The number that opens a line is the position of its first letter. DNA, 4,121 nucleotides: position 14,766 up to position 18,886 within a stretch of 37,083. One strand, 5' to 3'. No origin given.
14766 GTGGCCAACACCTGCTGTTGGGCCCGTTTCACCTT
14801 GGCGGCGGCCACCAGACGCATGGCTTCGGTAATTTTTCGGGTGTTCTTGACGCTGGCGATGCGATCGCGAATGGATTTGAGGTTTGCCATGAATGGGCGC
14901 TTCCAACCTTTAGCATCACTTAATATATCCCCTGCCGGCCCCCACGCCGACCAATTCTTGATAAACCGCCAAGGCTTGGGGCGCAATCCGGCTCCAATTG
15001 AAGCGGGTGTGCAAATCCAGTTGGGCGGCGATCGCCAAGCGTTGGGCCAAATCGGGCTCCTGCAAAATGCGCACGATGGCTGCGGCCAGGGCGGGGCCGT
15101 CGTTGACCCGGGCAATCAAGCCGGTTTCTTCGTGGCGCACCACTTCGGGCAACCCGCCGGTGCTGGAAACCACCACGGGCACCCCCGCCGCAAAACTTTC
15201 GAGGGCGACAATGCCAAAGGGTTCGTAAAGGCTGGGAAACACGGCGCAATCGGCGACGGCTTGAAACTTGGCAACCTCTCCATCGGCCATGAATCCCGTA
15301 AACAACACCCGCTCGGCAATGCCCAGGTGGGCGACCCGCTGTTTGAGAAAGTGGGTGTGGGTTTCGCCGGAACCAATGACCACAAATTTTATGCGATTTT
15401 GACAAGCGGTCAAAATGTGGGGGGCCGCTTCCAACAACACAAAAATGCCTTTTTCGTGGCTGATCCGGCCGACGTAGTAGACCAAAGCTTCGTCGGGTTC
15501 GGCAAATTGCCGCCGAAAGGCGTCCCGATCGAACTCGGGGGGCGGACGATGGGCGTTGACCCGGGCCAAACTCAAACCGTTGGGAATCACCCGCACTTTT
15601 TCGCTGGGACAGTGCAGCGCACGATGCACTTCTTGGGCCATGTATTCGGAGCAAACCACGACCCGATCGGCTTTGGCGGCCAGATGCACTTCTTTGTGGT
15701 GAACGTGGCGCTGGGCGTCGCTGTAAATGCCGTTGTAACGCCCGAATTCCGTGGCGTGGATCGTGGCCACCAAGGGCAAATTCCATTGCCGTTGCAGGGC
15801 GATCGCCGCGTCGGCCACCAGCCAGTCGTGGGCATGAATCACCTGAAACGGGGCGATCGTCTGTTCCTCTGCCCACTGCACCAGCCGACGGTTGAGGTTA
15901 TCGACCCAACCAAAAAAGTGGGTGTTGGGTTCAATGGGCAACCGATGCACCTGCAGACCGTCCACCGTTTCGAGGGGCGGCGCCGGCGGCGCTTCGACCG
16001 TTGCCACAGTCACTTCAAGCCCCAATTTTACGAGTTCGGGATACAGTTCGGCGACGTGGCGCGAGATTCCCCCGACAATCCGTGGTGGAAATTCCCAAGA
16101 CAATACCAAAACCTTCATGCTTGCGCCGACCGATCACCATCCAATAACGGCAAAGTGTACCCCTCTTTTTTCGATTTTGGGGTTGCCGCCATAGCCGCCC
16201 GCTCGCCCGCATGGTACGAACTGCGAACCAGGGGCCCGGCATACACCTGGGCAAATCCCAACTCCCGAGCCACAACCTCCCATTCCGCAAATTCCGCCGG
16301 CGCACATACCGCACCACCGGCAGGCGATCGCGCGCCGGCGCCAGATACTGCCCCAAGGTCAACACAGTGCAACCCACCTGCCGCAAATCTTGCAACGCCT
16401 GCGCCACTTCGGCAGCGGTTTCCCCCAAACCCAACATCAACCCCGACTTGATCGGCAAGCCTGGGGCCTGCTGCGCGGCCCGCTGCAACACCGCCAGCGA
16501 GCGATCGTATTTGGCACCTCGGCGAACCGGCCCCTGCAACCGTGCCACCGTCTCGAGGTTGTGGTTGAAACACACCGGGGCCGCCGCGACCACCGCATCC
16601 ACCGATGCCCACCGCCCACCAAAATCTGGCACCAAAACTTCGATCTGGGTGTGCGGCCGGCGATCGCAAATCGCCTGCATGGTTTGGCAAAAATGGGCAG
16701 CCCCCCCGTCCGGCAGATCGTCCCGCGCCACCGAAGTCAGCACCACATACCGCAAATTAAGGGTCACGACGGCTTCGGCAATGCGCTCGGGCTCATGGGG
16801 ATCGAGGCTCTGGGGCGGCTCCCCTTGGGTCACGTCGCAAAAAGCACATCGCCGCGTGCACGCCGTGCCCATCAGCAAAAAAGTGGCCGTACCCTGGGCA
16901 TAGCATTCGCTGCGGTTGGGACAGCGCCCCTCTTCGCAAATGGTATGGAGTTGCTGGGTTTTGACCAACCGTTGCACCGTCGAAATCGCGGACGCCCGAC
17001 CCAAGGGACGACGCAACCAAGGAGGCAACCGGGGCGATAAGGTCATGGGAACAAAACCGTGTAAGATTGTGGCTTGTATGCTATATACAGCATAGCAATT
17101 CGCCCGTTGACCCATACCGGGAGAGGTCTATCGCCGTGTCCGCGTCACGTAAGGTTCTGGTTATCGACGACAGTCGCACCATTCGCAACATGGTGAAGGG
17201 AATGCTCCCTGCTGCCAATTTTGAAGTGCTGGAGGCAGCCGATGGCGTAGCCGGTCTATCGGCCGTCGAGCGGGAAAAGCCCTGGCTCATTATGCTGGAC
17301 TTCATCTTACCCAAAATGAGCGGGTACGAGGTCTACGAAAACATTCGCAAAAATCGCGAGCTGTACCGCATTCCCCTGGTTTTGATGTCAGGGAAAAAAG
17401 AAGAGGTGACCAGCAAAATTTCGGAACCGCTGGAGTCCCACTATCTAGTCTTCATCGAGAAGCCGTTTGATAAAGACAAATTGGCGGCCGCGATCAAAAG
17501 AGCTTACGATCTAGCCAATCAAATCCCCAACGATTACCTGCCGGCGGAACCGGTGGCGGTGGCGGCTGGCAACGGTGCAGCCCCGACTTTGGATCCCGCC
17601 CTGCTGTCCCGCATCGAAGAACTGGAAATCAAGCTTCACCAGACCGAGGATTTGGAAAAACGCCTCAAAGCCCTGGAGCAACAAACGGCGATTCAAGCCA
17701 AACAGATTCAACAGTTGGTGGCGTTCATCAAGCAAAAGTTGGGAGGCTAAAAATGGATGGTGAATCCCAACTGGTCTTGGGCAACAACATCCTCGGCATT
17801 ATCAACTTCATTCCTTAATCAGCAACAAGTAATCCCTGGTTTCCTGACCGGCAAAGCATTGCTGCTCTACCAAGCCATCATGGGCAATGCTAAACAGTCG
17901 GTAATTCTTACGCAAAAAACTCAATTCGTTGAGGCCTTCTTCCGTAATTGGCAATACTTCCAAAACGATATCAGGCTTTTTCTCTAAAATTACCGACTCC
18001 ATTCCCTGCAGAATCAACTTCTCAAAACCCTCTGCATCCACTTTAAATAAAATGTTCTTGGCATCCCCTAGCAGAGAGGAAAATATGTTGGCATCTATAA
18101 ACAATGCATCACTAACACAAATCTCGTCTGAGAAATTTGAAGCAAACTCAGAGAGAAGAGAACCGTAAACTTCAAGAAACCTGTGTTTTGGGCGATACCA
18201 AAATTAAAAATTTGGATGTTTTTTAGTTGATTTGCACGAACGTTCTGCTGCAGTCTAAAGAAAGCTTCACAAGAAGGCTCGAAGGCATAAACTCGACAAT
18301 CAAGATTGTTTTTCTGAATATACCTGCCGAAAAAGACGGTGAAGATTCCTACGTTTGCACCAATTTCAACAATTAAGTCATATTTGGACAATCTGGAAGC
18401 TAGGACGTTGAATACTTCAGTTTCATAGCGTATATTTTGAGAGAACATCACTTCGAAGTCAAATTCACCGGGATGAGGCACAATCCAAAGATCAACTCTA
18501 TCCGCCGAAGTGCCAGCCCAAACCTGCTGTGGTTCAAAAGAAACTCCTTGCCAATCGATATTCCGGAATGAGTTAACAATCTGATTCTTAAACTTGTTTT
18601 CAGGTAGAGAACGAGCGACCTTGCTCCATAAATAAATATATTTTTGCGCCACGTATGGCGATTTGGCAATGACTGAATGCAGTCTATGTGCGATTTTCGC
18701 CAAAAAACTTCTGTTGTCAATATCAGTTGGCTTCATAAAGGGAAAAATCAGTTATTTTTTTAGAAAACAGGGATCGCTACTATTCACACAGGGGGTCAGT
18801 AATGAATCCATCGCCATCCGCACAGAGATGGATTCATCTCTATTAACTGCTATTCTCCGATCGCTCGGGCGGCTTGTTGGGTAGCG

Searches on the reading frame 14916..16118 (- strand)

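Call 17: search_protein_families(library=pfam, proteins=[window:14916-16118:-], max_evalue=0.001)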
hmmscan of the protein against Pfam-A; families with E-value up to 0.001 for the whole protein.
window:14916-16118:- (400 aa): 8 families
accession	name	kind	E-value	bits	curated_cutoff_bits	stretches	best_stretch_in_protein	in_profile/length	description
PF00534.26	Glycos_transf_1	-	1.1e-42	146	26.4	1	198-366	2-170/172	Glycosyl transferases group 1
PF13692.12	Glyco_trans_1_4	-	3.9e-37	128.1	27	1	212-353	3-141/142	Glycosyl transferases group 1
PF13439.12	Glyco_transf_4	-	2.3e-30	106.3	28.5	1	15-186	1-170/170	Glycosyltransferase Family 4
PF13579.12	Glyco_trans_4_4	-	5.1e-27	95.6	29.7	1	16-181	1-158/158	Glycosyl transferase 4-like domain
PF20706.3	GT4-conflict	-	1.1e-23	84.3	26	1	16-379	12-382/385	Family 4 Glycosyltransferase in conflict systems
PF08323.17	Glyco_transf_5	-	3.3e-13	50.3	22.7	1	2-166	1-226/239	Starch synthase catalytic domain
PF13524.12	Glyco_trans_1_2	-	1.3e-05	25.7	25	1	270-383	28-143/144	Glycosyl transferase-like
PF05693.19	Glycogen_syn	-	0.00018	20.7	27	0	83-129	136-183/639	Glycogen synthase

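Call 61: search_protein_families(library=padloc, proteins=[window:14916-16118:-], max_evalue=0.001)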
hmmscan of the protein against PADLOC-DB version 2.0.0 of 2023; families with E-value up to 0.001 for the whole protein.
window:14916-16118:- (400 aa): 0 families

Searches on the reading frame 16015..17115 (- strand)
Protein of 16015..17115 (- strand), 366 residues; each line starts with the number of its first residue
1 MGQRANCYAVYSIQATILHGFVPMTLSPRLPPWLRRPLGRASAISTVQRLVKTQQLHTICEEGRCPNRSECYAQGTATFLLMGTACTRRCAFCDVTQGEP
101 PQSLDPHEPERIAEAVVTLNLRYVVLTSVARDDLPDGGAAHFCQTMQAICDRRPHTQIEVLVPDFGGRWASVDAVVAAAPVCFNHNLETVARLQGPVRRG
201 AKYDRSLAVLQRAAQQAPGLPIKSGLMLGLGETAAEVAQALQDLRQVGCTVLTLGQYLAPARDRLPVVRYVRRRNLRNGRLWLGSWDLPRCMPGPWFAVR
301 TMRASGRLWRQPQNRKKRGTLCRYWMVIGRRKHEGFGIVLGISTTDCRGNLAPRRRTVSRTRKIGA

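Call 17: search_protein_families(library=pfam, proteins=[window:16015-17115:-], max_evalue=0.001)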
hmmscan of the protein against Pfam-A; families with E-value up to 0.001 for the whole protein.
window:16015-17115:- (366 aa): 2 families
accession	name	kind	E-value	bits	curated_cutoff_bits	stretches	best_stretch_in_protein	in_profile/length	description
PF04055.27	Radical_SAM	-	3.4e-15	57.1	29.5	1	82-244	3-166/166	Radical SAM superfamily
PF16881.10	LIAS_N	-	0.00072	20.4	27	0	28-65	59-96/96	N-terminal domain of lipoyl synthase of Radical_SAM family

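Call 61: search_protein_families(library=padloc, proteins=[window:16015-17115:-], max_evalue=0.001)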
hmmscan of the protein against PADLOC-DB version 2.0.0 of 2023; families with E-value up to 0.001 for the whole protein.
window:16015-17115:- (366 aa): 0 families

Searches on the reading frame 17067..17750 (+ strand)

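Call 17: search_protein_families(library=pfam, proteins=[window:17067-17750:+], max_evalue=0.001)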
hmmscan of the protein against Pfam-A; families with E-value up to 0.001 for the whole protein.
window:17067-17750:+ (227 aa): 1 family
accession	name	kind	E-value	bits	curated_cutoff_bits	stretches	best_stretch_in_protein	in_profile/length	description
PF00072.30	Response_reg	-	2.1e-19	70.2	30.2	1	30-144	1-111/111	Response regulator receiver domain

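Call 61: search_protein_families(library=padloc, proteins=[window:17067-17750:+], max_evalue=0.001)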
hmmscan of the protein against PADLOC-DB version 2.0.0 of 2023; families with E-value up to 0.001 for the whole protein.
window:17067-17750:+ (227 aa): 1 family
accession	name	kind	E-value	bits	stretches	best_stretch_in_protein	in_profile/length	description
PDLC00405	SduA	-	0.00042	17.9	1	26-87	5-66/323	DUF4263 domain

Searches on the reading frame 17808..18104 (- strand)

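Call 61: search_protein_families(library=padloc, proteins=[window:17808-18104:-], max_evalue=0.001)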
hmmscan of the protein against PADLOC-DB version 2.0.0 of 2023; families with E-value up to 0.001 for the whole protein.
window:17808-18104:- (98 aa): 0 families

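Call 71: search_protein_families(library=pfam, proteins=[window:17808-18104:-], max_evalue=0.001)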
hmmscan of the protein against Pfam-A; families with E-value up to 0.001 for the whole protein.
window:17808-18104:- (98 aa): 1 family
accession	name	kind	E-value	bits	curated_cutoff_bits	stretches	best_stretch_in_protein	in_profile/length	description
PF05050.19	Methyltransf_21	-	0.00042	20.9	22.7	1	19-65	116-163/173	Methyltransferase FkbM domain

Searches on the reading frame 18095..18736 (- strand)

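Call 17: search_protein_families(library=pfam, proteins=[window:18095-18736:-], max_evalue=0.001)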
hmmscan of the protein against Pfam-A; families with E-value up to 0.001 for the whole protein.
window:18095-18736:- (213 aa): 1 family
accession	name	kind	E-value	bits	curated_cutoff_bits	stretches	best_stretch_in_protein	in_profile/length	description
PF02475.24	TRM5-TYW2_MTfase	-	0.00032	21.1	28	0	95-174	16-88/164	TRM5/TYW2 methyltransferase domain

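Call 61: search_protein_families(library=padloc, proteins=[window:18095-18736:-], max_evalue=0.001)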
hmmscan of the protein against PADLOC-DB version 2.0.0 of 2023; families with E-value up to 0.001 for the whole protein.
window:18095-18736:- (213 aa): 1 family
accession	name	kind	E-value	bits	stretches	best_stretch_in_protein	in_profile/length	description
PDLC04134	mad2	-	8.6e-05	19.5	1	114-192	287-360/492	mads_2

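Call 71: search_protein_families(library=pfam, proteins=[window:18095-18736:-], max_evalue=0.001)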
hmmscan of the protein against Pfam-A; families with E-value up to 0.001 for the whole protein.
window:18095-18736:- (213 aa): 1 family
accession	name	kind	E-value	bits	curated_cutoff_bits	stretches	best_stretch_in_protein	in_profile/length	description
PF02475.24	TRM5-TYW2_MTfase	-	0.00032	21.1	28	0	95-174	16-88/164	TRM5/TYW2 methyltransferase domain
